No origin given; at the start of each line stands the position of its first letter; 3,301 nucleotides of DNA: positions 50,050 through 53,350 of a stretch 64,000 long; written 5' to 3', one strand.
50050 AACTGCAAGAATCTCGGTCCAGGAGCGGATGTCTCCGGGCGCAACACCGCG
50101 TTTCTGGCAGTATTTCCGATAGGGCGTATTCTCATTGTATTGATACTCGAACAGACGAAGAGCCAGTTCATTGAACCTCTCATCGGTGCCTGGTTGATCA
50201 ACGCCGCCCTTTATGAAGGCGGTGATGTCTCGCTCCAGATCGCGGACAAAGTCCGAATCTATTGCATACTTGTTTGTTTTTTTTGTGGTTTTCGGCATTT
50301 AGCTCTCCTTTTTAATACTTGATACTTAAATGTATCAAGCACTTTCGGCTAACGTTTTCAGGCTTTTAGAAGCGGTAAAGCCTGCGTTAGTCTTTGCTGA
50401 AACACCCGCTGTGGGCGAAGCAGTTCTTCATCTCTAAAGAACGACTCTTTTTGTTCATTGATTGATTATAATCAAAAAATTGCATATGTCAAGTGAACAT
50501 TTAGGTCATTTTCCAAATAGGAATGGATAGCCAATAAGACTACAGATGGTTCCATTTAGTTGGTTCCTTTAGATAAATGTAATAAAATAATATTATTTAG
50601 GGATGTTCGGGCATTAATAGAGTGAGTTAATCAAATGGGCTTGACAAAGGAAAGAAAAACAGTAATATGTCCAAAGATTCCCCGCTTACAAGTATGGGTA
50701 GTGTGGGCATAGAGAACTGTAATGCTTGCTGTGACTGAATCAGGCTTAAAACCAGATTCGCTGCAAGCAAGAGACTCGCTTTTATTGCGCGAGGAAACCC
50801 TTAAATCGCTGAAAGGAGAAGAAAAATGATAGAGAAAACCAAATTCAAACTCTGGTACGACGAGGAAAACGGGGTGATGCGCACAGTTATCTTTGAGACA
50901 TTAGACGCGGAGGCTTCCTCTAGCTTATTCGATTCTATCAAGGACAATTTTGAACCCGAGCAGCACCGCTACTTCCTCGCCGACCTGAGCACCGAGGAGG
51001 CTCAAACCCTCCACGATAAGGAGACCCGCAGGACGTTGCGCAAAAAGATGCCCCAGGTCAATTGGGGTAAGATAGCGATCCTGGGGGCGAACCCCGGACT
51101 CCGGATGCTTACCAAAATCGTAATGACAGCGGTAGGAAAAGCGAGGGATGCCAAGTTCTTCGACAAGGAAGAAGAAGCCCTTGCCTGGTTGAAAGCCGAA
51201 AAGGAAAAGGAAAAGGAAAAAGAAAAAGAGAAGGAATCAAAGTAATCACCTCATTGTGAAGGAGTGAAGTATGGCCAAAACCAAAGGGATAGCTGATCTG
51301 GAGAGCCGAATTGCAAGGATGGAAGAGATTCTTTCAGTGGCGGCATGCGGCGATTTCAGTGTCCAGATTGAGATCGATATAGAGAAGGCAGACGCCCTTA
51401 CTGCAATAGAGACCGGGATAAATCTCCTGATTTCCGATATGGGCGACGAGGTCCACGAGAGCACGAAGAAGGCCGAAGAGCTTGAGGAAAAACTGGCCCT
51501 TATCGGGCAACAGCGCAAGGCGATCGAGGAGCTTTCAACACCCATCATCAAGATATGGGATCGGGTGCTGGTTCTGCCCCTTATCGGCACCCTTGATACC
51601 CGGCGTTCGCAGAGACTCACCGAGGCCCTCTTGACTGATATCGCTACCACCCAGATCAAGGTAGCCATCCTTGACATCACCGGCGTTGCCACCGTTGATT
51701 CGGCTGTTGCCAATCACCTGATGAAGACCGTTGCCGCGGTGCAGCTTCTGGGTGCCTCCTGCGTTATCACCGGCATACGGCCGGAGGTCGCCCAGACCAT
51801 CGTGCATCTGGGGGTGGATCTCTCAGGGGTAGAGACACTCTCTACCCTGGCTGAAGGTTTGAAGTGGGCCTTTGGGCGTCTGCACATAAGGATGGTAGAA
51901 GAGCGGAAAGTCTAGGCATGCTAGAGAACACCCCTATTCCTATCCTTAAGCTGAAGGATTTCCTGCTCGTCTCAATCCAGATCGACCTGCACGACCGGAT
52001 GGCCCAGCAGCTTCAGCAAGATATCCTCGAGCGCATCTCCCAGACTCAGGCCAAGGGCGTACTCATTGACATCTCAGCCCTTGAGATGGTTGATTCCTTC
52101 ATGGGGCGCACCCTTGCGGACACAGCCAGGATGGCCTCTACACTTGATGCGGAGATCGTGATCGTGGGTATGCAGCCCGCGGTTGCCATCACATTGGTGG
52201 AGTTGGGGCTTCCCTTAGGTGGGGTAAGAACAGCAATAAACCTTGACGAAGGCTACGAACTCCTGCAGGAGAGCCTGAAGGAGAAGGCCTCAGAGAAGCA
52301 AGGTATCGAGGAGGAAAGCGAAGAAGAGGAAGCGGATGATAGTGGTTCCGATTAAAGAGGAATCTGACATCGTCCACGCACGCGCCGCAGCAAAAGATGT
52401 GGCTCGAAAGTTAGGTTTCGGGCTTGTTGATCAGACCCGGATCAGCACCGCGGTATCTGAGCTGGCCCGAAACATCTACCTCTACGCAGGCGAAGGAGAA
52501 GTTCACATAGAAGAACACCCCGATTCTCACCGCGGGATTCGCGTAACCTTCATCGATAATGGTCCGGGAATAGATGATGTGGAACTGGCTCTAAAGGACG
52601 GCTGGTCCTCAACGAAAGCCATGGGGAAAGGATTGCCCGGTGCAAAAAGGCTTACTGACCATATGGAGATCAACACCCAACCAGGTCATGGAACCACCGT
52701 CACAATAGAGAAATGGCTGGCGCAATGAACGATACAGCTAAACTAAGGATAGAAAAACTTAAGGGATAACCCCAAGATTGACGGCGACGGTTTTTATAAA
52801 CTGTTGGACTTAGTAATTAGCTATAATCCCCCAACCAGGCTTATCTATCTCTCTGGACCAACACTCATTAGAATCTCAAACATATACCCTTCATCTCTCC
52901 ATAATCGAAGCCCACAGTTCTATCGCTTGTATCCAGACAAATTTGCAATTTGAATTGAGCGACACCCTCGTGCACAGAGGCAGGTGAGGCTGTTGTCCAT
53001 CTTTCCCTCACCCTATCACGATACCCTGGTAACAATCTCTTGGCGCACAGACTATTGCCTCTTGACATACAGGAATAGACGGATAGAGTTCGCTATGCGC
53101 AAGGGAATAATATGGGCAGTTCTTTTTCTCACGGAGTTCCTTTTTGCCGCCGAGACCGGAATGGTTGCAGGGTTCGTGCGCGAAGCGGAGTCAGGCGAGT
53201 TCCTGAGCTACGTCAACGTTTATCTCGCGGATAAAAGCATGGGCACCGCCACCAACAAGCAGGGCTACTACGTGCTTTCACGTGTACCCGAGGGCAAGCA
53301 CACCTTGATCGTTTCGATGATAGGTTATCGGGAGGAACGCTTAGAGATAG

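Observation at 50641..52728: Stressosome module (extra STAS + RsbR-RsbS-RsbT) with no output partner and a structured ~150-nt leader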

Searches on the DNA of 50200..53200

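Call 9: search_rna_families(source=window, start=50200, end=53200, threshold=evalue, max_evalue=10)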
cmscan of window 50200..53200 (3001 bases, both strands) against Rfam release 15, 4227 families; matches with E-value up to 10: 5.
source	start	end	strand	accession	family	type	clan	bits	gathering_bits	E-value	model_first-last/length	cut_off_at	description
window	51043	51101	-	RF01793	ffh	Gene; sRNA;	-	21.6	35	0.62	1-52/52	no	ffh sRNA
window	51531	51578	-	RF01303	sR49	Gene; snRNA; snoRNA; CD-box;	-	19.4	50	0.84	1-56/56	no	Small nucleolar RNA sR49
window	50547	50589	-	RF01904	HOTAIR_1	Gene; lncRNA;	-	16.6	44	8.4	1-37/37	no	HOTAIR conserved region 1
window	52420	52482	-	RF01905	HOTAIR_2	Gene; lncRNA;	-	14.6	60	3.1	1-69/69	no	HOTAIR conserved region 2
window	50245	50460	+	RF03119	dCoV-5UTR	Cis-reg;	CL00116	14.4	102.9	7.7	1-294/294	no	Deltacoronavirus 5'UTR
